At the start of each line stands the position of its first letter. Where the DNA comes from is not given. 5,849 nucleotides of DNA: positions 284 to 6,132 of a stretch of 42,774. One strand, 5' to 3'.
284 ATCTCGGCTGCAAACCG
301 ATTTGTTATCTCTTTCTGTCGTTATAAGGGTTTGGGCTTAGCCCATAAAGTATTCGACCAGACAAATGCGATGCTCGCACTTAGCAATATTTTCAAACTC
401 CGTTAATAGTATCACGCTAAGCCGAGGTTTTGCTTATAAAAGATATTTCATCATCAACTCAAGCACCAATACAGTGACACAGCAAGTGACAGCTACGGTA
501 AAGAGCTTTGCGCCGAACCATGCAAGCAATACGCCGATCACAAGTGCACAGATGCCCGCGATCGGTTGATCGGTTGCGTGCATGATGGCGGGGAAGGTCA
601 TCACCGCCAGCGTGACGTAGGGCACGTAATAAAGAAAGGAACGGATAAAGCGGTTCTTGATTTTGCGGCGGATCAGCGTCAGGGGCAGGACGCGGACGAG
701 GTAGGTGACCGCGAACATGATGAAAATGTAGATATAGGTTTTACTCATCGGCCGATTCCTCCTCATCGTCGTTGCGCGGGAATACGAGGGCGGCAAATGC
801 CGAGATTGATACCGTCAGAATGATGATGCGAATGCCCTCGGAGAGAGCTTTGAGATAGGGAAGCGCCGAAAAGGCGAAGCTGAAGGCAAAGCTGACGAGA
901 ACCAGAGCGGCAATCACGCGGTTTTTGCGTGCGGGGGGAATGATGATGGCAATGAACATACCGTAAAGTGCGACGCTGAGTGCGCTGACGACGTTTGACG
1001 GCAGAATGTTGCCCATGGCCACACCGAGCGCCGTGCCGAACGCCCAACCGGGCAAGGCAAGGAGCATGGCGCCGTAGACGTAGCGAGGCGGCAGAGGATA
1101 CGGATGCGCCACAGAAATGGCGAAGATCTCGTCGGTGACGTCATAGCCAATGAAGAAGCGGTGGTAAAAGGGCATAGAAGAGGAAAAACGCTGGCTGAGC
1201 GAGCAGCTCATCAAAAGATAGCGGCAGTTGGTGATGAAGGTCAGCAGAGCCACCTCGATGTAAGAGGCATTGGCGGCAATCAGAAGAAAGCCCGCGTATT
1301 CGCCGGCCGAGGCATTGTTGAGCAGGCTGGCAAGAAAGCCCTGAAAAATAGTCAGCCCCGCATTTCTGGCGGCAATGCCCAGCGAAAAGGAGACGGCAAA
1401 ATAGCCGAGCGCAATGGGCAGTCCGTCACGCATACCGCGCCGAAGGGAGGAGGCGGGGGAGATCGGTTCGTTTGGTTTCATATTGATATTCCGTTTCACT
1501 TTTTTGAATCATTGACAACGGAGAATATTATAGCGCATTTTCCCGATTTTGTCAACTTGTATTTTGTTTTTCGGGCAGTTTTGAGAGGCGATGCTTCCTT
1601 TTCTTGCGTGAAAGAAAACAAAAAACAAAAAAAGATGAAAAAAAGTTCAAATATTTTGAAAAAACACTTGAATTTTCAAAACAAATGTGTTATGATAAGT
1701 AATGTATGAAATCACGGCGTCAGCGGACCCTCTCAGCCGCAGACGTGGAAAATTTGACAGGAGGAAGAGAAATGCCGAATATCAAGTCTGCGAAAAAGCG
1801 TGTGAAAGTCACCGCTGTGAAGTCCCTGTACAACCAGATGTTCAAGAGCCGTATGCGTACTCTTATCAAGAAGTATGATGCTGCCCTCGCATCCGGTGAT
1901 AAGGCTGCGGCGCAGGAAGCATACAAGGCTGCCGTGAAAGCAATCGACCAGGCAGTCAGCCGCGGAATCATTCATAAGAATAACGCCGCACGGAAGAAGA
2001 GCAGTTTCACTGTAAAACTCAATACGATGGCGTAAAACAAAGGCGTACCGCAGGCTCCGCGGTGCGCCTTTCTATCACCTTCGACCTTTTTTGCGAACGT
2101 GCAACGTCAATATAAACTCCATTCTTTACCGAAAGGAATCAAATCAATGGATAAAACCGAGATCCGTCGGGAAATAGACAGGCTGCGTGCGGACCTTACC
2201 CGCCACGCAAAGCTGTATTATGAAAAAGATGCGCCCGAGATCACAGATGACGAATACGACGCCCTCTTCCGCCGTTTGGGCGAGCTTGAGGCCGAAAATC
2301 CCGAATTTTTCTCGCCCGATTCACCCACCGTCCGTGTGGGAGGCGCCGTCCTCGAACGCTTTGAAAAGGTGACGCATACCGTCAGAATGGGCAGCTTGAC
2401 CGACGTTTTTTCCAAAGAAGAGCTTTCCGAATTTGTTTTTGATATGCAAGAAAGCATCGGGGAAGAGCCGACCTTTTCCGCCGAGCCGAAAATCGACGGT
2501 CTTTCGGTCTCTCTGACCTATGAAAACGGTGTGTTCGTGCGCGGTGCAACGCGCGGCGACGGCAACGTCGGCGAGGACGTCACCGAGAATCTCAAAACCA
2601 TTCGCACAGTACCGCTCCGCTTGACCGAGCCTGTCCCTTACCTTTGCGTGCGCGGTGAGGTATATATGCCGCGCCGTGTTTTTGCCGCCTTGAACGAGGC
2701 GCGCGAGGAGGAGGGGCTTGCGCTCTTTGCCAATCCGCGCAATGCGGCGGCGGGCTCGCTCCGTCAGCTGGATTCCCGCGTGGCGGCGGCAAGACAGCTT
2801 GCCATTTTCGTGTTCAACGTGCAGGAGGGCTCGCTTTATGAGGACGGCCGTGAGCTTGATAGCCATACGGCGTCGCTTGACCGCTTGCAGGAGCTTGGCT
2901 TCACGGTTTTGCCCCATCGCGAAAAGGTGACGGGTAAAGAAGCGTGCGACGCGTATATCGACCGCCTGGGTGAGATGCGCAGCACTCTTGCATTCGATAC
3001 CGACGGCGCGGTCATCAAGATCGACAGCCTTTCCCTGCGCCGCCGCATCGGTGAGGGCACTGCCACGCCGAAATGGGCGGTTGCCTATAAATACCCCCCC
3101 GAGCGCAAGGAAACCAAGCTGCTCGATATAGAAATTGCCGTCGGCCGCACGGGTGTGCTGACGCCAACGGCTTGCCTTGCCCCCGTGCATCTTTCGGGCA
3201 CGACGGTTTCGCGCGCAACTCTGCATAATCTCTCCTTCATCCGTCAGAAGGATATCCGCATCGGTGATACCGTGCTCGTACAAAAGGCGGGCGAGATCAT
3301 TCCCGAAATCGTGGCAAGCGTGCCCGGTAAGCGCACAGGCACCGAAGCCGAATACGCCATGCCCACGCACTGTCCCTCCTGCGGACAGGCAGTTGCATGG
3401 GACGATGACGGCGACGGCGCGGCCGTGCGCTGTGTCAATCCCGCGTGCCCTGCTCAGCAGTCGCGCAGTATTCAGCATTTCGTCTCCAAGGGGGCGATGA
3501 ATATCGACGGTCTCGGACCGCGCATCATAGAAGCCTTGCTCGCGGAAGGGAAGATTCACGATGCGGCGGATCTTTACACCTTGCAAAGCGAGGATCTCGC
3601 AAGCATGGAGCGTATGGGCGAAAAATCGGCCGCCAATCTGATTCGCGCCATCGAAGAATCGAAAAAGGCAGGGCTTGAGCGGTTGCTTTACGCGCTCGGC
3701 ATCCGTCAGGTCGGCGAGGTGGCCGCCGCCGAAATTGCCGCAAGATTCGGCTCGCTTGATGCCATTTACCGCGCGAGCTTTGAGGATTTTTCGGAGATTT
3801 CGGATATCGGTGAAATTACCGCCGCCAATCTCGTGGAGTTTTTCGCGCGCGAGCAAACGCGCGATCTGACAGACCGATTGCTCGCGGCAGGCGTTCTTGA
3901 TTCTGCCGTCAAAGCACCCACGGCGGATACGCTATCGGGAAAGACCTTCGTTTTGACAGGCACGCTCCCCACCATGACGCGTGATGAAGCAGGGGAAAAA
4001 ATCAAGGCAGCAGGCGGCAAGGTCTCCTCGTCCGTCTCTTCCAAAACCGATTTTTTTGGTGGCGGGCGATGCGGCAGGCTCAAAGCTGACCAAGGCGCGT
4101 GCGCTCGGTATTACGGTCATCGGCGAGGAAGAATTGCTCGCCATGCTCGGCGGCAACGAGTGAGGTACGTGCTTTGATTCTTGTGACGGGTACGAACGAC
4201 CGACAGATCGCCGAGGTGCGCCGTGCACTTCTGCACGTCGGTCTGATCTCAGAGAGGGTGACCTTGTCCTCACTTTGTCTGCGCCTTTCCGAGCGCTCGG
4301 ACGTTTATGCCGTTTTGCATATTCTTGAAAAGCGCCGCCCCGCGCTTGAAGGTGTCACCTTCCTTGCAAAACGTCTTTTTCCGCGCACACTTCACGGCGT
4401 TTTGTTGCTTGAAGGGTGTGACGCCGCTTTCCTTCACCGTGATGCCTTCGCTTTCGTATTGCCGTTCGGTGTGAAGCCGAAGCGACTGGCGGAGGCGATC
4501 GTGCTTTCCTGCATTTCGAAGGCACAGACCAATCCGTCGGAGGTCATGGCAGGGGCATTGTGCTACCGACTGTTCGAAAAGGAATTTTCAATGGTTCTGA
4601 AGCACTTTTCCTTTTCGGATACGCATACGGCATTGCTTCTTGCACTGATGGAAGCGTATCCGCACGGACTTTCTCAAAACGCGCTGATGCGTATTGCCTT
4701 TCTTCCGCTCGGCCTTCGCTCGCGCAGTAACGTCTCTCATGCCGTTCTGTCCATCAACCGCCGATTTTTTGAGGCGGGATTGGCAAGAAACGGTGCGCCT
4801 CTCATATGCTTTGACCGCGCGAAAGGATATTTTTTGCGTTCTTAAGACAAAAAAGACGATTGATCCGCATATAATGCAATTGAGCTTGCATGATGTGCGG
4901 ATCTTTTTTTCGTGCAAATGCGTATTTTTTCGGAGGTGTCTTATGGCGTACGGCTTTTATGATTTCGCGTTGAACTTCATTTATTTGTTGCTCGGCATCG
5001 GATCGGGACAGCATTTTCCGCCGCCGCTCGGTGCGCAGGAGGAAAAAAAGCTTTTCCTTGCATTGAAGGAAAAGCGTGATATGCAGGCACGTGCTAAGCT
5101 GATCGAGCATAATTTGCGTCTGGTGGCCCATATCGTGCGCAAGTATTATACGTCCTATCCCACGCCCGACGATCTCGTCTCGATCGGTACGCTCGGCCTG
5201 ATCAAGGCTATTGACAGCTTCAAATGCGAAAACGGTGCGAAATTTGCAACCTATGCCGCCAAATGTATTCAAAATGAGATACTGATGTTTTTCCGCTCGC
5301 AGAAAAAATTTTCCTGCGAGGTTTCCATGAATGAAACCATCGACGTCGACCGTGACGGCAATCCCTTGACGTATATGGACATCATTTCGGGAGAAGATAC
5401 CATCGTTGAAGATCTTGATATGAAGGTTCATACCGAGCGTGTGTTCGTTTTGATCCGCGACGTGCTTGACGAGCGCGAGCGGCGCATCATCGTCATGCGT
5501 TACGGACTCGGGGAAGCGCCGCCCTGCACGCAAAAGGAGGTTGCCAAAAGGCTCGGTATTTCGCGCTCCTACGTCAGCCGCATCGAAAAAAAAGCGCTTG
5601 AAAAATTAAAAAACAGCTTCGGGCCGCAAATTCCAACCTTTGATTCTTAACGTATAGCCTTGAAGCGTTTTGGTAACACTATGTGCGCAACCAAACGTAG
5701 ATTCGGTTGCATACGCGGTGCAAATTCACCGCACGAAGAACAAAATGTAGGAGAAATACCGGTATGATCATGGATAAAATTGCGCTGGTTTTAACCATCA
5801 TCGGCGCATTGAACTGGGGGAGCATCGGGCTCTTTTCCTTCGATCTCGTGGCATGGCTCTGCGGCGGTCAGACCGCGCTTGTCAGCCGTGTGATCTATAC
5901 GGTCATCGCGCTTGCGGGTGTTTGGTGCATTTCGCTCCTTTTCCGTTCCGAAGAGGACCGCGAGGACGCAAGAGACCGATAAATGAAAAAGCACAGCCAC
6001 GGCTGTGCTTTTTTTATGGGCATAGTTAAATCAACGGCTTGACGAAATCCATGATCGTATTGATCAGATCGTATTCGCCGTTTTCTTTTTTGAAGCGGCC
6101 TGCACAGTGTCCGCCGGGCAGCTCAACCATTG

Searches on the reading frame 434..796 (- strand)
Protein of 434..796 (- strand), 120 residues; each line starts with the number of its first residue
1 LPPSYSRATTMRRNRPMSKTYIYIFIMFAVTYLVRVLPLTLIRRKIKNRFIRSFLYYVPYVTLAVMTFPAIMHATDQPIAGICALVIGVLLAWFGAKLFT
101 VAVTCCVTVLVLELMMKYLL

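Call 21: search_protein_families(library=pfam, proteins=[window:434-796:-], max_evalue=0.01)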
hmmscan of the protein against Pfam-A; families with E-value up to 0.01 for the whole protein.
window:434-796:- (120 aa): 1 family
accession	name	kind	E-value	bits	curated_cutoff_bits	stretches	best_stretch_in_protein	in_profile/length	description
PF05437.17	AzlD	-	1.7e-13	51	23.7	1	21-112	2-98/99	Branched-chain amino acid transport protein (AzlD)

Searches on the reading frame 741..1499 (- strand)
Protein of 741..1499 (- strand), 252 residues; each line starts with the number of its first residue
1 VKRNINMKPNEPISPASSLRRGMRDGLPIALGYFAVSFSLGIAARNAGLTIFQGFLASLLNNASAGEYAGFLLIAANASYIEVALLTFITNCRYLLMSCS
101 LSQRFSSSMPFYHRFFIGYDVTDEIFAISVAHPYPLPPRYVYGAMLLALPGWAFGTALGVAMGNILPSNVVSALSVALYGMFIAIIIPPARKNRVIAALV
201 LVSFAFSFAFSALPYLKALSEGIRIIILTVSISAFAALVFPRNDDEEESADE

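Call 10: search_protein_families(library=pfam, proteins=[window:741-1499:-])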
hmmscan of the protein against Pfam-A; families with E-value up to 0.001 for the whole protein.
window:741-1499:- (252 aa): 1 family
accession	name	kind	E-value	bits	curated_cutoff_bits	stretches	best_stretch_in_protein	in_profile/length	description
PF03591.19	AzlC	-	7.1e-35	120.9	32.1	1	28-166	1-137/137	AzlC protein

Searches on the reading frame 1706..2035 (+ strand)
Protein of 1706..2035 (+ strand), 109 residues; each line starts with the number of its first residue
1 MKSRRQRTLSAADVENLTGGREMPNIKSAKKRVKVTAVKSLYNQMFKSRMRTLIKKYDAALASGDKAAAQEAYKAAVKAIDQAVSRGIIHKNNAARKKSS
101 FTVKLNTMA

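Call 10: search_protein_families(library=pfam, proteins=[window:1706-2035:+])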
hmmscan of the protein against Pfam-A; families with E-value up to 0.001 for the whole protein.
window:1706-2035:+ (109 aa): 1 family
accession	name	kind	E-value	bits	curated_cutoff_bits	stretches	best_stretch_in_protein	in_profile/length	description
PF01649.23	Ribosomal_S20p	-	1.4e-30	106.1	29.5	1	24-106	1-83/83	Ribosomal protein S20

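Call 71: find_encoding_contigs(protein=window:1772-2035:+, flank=10000, max_places=10)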
Protein window:1772-2035:+ (87 aa): 23 contigs read that carry it; 10 places shown.
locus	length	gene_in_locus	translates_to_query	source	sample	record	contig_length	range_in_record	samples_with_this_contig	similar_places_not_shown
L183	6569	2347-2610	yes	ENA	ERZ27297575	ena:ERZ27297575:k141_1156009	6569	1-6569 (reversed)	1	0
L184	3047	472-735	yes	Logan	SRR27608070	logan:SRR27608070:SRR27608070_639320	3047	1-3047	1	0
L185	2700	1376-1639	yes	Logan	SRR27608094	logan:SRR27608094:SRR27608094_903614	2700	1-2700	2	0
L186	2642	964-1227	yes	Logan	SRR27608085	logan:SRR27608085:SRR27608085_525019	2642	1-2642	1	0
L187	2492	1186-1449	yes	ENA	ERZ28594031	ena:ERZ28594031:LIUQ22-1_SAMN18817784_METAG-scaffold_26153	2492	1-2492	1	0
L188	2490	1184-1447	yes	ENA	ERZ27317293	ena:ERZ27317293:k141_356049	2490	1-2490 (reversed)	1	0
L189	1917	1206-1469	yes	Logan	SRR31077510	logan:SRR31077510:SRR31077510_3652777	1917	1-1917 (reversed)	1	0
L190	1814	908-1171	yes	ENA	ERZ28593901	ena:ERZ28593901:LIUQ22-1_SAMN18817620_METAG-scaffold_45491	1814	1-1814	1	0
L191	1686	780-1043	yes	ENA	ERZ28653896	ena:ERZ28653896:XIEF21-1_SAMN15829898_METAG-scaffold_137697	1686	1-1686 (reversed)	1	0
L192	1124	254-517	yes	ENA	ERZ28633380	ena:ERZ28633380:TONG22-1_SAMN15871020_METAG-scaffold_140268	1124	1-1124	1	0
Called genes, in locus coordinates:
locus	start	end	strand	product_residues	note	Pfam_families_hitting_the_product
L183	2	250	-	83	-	?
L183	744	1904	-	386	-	-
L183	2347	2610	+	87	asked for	PF01649:Ribosomal_S20p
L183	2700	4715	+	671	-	PF22745:Nlig-Ia, PF01653:DNA_ligase_aden, PF03120:OB_DNA_ligase, PF03119:DNA_ligase_ZBD (weak), PF14520:HHH_5 (weak), PF12826:HHH_2, PF14520:HHH_5 (weak), PF00533:BRCT, +1 more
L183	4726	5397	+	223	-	-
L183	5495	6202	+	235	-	PF04542:Sigma70_r2, PF04545:Sigma70_r4, PF01381:HTH_3 (weak)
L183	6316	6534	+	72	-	PF04070:DUF378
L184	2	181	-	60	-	?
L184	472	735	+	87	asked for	PF01649:Ribosomal_S20p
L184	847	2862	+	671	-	PF22745:Nlig-Ia, PF01653:DNA_ligase_aden, PF03120:OB_DNA_ligase, PF03119:DNA_ligase_ZBD (weak), PF14520:HHH_5 (weak), PF12826:HHH_2, PF14520:HHH_5 (weak), PF00533:BRCT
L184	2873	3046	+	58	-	?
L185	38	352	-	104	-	PF05437:AzlD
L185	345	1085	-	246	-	PF03591:AzlC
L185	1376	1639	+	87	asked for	PF01649:Ribosomal_S20p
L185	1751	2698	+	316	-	?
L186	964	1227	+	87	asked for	PF01649:Ribosomal_S20p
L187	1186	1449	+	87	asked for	PF01649:Ribosomal_S20p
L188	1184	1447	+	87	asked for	PF01649:Ribosomal_S20p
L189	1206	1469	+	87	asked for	PF01649:Ribosomal_S20p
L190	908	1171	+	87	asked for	PF01649:Ribosomal_S20p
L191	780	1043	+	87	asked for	PF01649:Ribosomal_S20p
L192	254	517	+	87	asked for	PF01649:Ribosomal_S20p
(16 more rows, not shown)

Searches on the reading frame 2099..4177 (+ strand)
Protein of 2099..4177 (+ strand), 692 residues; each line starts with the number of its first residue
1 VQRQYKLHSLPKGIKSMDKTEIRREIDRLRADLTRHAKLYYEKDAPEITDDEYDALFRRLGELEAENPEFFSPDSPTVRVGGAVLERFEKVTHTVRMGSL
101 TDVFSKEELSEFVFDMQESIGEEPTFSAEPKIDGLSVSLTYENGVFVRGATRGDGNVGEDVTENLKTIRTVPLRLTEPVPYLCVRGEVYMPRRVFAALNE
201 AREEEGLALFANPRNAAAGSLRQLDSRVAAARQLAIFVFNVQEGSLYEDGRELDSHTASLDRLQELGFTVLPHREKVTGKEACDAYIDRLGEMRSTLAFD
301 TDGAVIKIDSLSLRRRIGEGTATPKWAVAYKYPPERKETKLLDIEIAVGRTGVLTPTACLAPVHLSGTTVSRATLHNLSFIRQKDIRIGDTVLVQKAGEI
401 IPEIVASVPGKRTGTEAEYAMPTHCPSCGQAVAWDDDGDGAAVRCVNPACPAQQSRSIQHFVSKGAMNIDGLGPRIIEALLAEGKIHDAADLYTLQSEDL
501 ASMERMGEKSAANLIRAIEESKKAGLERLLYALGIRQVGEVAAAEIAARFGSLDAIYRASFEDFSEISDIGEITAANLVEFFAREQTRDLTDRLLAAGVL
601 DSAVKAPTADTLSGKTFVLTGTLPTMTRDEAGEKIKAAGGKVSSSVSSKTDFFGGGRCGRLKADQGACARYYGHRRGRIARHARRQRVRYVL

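Call 10: search_protein_families(library=pfam, proteins=[window:2099-4177:+])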
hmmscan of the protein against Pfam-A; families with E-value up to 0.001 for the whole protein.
window:2099-4177:+ (692 aa): 7 families
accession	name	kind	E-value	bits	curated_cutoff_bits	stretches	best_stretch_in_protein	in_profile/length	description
PF01653.23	DNA_ligase_aden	-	2.7e-82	276.5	27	1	87-335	3-253/253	NAD-dependent DNA ligase adenylation domain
PF03120.22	DNA_ligase_OB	-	5.1e-34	116.4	32.9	1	338-415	1-78/79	NAD-dependent DNA ligase OB-fold domain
PF12826.13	HHH_2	-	1.1e-19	70.8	27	1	528-590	1-63/64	Helix-hairpin-helix motif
PF14520.12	HHH_5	-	2.4e-15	57.2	27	2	468-519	6-56/57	Helix-hairpin-helix domain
PF22745.1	Nlig-Ia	-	8.4e-10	39.6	27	1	23-72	3-52/92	DNA ligase-like, N-terminal NAD+-binding domain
PF00533.33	BRCT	-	3.3e-08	34.1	21.3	1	610-654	4-47/78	BRCA1 C Terminus (BRCT) domain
PF03119.21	DNA_ligase_ZBD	-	7.6e-07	29.4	25.8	1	424-452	1-27/27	NAD-dependent DNA ligase C4 zinc finger domain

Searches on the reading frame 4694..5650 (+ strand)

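Call 10: search_protein_families(library=pfam, proteins=[window:4694-5650:+])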
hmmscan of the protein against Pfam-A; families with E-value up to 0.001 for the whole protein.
window:4694-5650:+ (318 aa): 6 families
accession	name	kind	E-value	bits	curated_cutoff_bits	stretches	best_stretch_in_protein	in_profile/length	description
PF04545.22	Sigma70_r4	-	1.9e-17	62.9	24.1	1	256-306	3-49/50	Sigma-70, region 4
PF04542.20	Sigma70_r2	-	1.2e-16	60.7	24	1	136-205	1-70/71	Sigma-70 region 2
PF01381.28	HTH_3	-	1.8e-06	28.3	23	1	279-299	11-31/55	Helix-turn-helix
PF12802.13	MarR_2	-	7.8e-05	23.2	27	1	272-297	14-40/61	MarR family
PF13560.12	HTH_31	-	0.00029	21.5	27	1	279-299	16-36/64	Helix-turn-helix domain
PF13412.12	HTH_24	-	0.00039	20.4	21.9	1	274-297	14-37/48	Winged helix-turn-helix DNA-binding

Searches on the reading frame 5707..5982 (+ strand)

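Call 10: search_protein_families(library=pfam, proteins=[window:5707-5982:+])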
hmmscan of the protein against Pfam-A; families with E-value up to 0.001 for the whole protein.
window:5707-5982:+ (91 aa): 1 family
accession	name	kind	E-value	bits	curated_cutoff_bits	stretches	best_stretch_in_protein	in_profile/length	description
PF04070.17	DUF378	-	4.3e-26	91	25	1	21-79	2-60/60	Domain of unknown function (DUF378)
